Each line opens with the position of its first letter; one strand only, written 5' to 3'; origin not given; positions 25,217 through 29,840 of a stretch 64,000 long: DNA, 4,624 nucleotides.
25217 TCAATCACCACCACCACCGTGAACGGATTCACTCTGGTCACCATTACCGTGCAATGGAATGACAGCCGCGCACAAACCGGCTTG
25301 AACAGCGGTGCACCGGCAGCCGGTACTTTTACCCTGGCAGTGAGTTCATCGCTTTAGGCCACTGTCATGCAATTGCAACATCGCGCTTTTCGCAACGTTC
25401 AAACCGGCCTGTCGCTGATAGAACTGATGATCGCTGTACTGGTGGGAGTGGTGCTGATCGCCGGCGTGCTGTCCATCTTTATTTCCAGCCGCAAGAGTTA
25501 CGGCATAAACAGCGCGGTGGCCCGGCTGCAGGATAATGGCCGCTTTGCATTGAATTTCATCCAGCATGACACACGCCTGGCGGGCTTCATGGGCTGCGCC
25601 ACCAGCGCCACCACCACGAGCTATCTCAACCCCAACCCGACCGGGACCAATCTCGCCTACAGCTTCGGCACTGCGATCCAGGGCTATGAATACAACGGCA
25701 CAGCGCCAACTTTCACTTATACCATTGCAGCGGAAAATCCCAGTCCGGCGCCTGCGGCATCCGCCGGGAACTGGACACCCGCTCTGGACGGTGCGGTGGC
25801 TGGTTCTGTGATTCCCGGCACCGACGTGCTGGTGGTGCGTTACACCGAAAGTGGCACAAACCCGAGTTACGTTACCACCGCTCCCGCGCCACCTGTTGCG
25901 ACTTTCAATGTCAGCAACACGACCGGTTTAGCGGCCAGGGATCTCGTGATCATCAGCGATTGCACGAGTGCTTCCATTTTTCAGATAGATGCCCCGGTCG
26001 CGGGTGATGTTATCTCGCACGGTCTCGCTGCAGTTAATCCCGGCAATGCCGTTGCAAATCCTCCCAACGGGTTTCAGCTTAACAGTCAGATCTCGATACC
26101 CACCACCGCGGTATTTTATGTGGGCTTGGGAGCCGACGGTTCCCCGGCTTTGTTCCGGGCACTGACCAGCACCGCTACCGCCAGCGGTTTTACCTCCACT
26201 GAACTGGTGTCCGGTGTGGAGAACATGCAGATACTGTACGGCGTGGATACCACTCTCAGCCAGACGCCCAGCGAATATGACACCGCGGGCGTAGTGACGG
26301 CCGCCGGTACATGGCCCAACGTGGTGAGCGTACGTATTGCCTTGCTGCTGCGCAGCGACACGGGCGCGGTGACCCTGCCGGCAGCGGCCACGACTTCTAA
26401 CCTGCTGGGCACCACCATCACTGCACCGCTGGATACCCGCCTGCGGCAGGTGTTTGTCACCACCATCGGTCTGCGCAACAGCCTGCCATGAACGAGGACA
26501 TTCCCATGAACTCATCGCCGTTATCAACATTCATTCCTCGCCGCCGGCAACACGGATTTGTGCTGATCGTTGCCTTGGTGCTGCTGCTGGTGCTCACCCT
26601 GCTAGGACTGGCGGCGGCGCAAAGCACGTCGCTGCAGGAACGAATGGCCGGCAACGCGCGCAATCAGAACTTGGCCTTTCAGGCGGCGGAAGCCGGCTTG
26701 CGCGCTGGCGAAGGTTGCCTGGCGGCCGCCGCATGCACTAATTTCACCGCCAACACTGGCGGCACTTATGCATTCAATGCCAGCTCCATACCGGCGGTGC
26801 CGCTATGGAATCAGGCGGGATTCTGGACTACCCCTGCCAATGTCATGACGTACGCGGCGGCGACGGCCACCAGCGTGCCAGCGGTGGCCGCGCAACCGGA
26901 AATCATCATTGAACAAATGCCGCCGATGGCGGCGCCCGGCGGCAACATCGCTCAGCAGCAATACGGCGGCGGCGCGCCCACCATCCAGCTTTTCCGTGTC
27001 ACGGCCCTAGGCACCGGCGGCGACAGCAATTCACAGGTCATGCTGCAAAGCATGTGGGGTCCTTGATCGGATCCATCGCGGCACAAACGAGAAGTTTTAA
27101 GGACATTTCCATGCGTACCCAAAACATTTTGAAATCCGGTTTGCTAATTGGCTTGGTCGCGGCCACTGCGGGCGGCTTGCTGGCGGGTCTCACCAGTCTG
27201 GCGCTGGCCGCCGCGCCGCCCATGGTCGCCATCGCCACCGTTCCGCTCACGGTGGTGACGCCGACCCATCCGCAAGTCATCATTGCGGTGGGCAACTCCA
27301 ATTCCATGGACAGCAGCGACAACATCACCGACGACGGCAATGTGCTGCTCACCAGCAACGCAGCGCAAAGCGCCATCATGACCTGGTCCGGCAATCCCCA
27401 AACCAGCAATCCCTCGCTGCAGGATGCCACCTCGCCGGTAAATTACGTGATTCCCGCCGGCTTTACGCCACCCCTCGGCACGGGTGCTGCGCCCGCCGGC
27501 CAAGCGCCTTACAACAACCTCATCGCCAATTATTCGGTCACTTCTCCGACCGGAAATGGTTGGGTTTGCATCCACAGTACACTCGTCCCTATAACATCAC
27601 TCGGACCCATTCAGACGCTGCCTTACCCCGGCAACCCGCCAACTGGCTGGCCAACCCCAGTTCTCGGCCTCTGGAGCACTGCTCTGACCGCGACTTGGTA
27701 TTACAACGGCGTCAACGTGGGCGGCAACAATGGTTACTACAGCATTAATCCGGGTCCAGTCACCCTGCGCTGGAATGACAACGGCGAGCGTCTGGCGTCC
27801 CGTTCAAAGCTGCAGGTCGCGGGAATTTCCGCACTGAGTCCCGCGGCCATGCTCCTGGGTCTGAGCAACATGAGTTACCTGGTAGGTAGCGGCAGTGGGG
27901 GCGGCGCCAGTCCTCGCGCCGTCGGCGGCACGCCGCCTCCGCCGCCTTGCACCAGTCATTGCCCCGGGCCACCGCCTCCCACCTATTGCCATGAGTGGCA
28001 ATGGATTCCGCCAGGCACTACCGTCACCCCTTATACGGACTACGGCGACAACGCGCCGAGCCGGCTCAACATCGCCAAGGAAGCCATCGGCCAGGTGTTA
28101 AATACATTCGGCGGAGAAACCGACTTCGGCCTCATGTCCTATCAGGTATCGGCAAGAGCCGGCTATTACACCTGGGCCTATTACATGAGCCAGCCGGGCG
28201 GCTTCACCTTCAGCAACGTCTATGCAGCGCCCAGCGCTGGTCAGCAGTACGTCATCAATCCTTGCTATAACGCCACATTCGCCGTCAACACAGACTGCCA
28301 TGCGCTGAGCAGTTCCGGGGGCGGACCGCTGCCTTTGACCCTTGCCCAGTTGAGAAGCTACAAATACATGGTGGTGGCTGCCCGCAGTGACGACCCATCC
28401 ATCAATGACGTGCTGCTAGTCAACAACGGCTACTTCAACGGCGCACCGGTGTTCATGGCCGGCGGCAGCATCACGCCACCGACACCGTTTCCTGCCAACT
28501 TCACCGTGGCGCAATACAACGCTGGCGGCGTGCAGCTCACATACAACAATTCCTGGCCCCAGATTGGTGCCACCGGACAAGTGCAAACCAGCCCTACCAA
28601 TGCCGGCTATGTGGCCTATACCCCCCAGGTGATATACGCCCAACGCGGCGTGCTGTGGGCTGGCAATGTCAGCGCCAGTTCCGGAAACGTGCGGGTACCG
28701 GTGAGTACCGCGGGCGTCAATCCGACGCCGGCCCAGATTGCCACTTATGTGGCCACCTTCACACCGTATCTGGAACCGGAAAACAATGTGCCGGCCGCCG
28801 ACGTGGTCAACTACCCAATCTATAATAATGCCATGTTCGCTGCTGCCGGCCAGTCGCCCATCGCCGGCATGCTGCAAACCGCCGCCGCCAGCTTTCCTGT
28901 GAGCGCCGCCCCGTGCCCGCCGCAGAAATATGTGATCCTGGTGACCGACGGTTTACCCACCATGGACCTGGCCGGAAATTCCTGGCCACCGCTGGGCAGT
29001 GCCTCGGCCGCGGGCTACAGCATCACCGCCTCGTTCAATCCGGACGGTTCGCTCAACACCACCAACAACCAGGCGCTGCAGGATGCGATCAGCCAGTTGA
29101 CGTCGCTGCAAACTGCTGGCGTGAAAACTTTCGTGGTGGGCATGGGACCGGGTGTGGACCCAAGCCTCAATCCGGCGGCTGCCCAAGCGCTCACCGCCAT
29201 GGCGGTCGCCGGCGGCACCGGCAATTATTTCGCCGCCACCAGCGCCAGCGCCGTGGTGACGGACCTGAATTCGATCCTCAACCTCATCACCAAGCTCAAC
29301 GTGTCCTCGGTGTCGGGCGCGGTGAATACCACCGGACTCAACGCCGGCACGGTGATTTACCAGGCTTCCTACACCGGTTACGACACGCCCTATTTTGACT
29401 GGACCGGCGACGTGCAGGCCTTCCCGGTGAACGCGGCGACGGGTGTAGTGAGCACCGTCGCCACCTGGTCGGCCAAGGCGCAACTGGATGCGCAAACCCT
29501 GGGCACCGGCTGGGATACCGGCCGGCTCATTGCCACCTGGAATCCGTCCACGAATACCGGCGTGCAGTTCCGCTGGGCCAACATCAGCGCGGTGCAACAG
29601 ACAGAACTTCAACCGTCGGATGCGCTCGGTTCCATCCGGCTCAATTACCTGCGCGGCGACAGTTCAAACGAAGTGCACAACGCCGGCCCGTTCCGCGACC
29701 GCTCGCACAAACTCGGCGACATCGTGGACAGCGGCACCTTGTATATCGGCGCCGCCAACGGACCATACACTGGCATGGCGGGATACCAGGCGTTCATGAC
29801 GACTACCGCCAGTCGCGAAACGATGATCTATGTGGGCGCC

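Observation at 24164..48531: Three head-to-tail paralogous type IV pilus tip/priming cassettes in one 24-kb array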

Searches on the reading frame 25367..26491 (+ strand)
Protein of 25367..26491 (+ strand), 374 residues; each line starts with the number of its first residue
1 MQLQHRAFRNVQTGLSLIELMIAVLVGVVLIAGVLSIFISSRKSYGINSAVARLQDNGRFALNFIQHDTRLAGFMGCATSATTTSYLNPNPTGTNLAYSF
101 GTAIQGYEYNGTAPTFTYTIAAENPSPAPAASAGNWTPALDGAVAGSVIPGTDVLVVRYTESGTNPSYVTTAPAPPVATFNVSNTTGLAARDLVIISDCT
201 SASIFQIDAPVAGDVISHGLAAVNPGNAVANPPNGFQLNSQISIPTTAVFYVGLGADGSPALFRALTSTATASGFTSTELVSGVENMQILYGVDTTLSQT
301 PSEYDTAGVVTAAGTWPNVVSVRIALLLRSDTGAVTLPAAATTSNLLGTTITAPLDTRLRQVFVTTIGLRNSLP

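Call 6: search_protein_families(library=pfam, proteins=[window:25367-26491:+], max_evalue=0.01)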
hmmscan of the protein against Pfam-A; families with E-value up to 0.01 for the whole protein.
window:25367-26491:+ (374 aa): 2 families
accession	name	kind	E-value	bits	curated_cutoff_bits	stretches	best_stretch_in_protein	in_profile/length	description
PF16074.10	PilW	-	4.2e-29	101.5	26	1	249-371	1-124/124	Type IV Pilus-assembly protein W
PF07963.17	N_methyl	-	0.00023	21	21.2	1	9-35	1-27/27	Prokaryotic N-terminal methylation motif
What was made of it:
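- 25367..26491 (+): c1 pilW (374 aa). Pfam PilW at 4e-29 (call 6).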

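Call 79: search_protein_families(library=ncbifam, proteins=[window:25367-26491:+], max_evalue=0.001)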
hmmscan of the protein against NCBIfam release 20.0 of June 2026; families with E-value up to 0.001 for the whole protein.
window:25367-26491:+ (374 aa): 0 families

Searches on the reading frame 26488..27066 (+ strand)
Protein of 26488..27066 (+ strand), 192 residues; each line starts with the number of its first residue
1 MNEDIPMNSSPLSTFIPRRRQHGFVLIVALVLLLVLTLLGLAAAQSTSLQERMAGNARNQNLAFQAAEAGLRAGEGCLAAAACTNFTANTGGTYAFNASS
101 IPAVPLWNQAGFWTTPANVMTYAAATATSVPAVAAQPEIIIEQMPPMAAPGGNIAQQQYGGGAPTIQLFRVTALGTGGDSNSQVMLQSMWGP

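Call 6: search_protein_families(library=pfam, proteins=[window:26488-27066:+], max_evalue=0.01)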
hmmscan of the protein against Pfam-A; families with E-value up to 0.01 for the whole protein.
window:26488-27066:+ (192 aa): 2 families
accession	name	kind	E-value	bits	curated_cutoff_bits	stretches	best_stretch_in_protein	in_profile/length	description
PF14341.11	PilX_N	-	1.7e-18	66.7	25.5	1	23-72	2-51/51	PilX N-terminal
PF13681.11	PilX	-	1.4e-14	54.7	27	1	89-189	17-86/89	Type IV pilus assembly protein PilX C-term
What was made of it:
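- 26488..27066 (+): c1 pilX (192 aa). Pfam PilX_N and PilX (call 6).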

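Call 79: search_protein_families(library=ncbifam, proteins=[window:26488-27066:+], max_evalue=0.001)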
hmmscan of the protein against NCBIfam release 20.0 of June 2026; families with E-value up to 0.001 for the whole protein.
window:26488-27066:+ (192 aa): 0 families

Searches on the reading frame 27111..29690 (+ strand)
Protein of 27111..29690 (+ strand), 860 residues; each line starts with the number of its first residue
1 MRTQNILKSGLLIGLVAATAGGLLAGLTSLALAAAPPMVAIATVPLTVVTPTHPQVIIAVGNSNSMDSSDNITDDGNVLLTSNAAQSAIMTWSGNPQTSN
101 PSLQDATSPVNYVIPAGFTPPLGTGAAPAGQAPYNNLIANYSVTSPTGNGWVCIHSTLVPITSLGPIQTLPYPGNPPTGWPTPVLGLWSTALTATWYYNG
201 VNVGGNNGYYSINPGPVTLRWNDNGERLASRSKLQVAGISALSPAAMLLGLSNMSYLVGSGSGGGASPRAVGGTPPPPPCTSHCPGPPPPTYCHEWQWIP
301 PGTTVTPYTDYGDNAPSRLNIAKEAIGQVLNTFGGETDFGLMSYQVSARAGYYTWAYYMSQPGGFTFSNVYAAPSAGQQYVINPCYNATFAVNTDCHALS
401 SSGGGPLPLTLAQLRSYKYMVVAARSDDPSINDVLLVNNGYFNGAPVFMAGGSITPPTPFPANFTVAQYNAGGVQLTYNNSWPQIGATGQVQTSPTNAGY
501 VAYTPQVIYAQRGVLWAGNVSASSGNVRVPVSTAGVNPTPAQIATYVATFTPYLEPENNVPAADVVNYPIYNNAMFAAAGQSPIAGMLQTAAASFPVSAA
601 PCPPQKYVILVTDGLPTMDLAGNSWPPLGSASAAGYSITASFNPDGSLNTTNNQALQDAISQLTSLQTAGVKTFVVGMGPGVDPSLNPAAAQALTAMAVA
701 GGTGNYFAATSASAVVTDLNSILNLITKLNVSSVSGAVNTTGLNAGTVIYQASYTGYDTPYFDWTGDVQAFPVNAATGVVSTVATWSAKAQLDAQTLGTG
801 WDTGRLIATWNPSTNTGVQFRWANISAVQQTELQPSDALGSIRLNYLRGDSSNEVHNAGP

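Call 48: search_protein_families(library=pfam, proteins=[window:27111-29690:+], max_evalue=5)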
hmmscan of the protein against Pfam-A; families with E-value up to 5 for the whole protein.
window:27111-29690:+ (860 aa): 2 families
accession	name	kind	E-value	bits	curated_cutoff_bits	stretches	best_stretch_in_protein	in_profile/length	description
PF00092.34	VWA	-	0.065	13.9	23.8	0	658-714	119-167/174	von Willebrand factor type A domain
PF13519.12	VWA_2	-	0.17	13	27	0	312-345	14-46/107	von Willebrand factor type A domain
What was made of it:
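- Tried and rejected: Pfam on the N-terminal halves gave only sub-threshold VWA hits (call 48).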

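Call 67: predict_structure(alignment_id=A3)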
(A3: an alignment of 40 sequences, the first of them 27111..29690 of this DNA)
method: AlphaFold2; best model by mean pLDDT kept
length: 860 residues; sequences in the alignment: 40
mean_pLDDT: 74.0   pTM: 0.67
mean pLDDT of the five models: 74.0, 73.8, 72.5, 70.8, 70.0
residues with pLDDT >= 90: 273; 70-90: 296; 50-70: 98; < 50: 193
segments of 3 or more residues with pLDDT < 50: 1-15, 17-50, 83-85, 219-285, 731-743, 756-765, 788-812, 815-825, 853-860
pLDDT, mean of each block of 10 residues (from residue 1): 37 45 35 33 37 87 87 76 56 60 84 87 69 87 83 88 83 85 81 88 85 75 31 30 31 29 30 37 53 90 85 90 93 91 94 89 92 77 91 94 91 94 86 74 86 93 92 91 90 82 92 88 97 85 93 93 87 92 96 84 85 91 92 93 92 97 94 91 86 94 86 85 73 40 53 50 53 60 57 40 45 48 52 53 52 43
secondary structure, 60 per line:
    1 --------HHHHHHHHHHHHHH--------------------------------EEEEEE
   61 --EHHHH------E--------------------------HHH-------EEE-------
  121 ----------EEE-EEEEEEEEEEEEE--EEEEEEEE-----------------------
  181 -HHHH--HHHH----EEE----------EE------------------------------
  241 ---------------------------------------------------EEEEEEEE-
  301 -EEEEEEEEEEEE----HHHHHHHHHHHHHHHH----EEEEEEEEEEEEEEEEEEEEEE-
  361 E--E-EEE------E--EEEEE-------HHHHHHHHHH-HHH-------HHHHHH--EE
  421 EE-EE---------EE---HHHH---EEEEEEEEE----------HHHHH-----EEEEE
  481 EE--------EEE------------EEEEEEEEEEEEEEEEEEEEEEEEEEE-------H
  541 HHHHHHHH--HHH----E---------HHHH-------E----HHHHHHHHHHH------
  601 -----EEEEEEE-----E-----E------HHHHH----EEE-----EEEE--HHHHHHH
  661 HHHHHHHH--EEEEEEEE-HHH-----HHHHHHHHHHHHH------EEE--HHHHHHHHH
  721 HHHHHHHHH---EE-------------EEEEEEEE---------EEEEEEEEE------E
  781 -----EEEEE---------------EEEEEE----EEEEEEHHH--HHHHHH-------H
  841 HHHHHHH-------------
elements in order (helices of 4 or more, strands of 3 or more residues): H9-22 E55-60 H64-67 E111-113 E131-133 E135-147 E150-157 H182-185 H188-191 E196-198 E292-299 E302-313 H318-333 E338-359 E366-368 E378-382 H390-399 H411-416 E419-422 H440-443 E447-455 H466-470 E476-482 E491-493 E506-532 H540-548 H568-571 H584-594 E606-612 H631-635 E640-642 E648-651 H654-668 E671-678 H688-700 E707-709 H712-729 E748-755 E765-773 E786-790 E806-811 E816-821 H827-832 H840-847
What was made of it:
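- On PilY1/PilC tip adhesin: The AlphaFold2 model has pLDDT 74 (call 67).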

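Call 69: fold_search(model_id=the predicted structure, library=pdb)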
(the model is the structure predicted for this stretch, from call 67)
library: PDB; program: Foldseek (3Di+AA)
matches with E <= 10: 683; with E <= 0.001: 0
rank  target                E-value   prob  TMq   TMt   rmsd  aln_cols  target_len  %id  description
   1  6m48_B                1.2e-02  0.77  0.14  0.14  23.6       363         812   12  Crystal structure of pilus adhesin, SpaC from Lactobacillus rhamnosus GG - P21212 form (released 2020-07-29)
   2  6m3y                  1.4e-02  0.99  0.15  0.16   6.1       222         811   14  Crystal structure of pilus adhesin, SpaC from Lactobacillus rhamnosus GG - open conformation (released 2020-07-29)
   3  1pt6_B                1.8e-02  0.92  0.11  0.39   6.1       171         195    9  I domain from human integrin alpha1-beta1 (released 2004-04-13)
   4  3ibs_B                1.9e-02  0.93  0.12  0.42   8.5       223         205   11  Crystal structure of conserved hypothetical protein BatB from Bacteroides thetaiotaomicron (released 2009-08-25)
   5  3ibs_A                2.0e-02  0.98  0.13  0.47   8.9       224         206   10  Crystal structure of conserved hypothetical protein BatB from Bacteroides thetaiotaomicron (released 2009-08-25)
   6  1auq                  2.1e-02  0.96  0.13  0.44   7.0       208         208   10  A1 DOMAIN OF VON WILLEBRAND FACTOR (released 1998-10-14)
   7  5bv8                  2.4e-02  0.96  0.13  0.44   7.0       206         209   10  G1324S mutation in von Willebrand Factor A1 domain (released 2015-12-23)
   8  6m48_A                2.5e-02  0.66  0.14  0.15  23.5       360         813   12  Crystal structure of pilus adhesin, SpaC from Lactobacillus rhamnosus GG - P21212 form (released 2020-07-29)
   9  1qc5_A                2.7e-02  0.93  0.11  0.43   7.1       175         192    8  I Domain from Integrin Alpha1-Beta1 (released 2000-05-17)
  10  5hgj_B                2.7e-02  0.92  0.11  0.41   8.1       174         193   10  Structure of integrin alpha1beta1 and alpha2beta1 I-domains explain differential calcium-mediated ligand recognition (released 2017-04-12)
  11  5hgj_A                3.0e-02  0.96  0.12  0.46   7.1       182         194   10  Structure of integrin alpha1beta1 and alpha2beta1 I-domains explain differential calcium-mediated ligand recognition (released 2017-04-12)
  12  1sq0_A                3.7e-02  0.94  0.13  0.46   7.1       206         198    9  Crystal Structure of the Complex of the Wild-type Von Willebrand Factor A1 domain and Glycoprotein Ib alpha at 2.6 Ang (released 2004-04-13)
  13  7ba2_B                4.4e-02  0.75  0.14  0.26   9.1       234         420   15  D319A mutant of the PilB minor pilin from Streptococcus sanguinis (released 2021-04-28)
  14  1fe8_C                4.7e-02  0.97  0.12  0.48   3.9       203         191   13  CRYSTAL STRUCTURE OF THE VON WILLEBRAND FACTOR A3 DOMAIN IN COMPLEX WITH A FAB FRAGMENT OF IGG RU5 THAT INHIBITS COLLA (released 2001-04-04)
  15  8d3d_A                4.7e-02  0.96  0.12  0.08   7.5       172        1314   10  VWF tubule derived from dimeric D1-A1 (released 2022-07-06)
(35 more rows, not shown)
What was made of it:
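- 27111..31262 (+): c1 pilY1, long form (1383 aa). It has a vWA-like N-terminal half with an insert of about 180 aa, and a C-terminal beta-propeller. AlphaFold2 model and Foldseek vWA hits (calls 67, 69).
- On PilY1/PilC tip adhesin: All top Foldseek PDB hits are vWA domains, but with E 0.012-0.1 and probability up to 0.99 (call 69).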
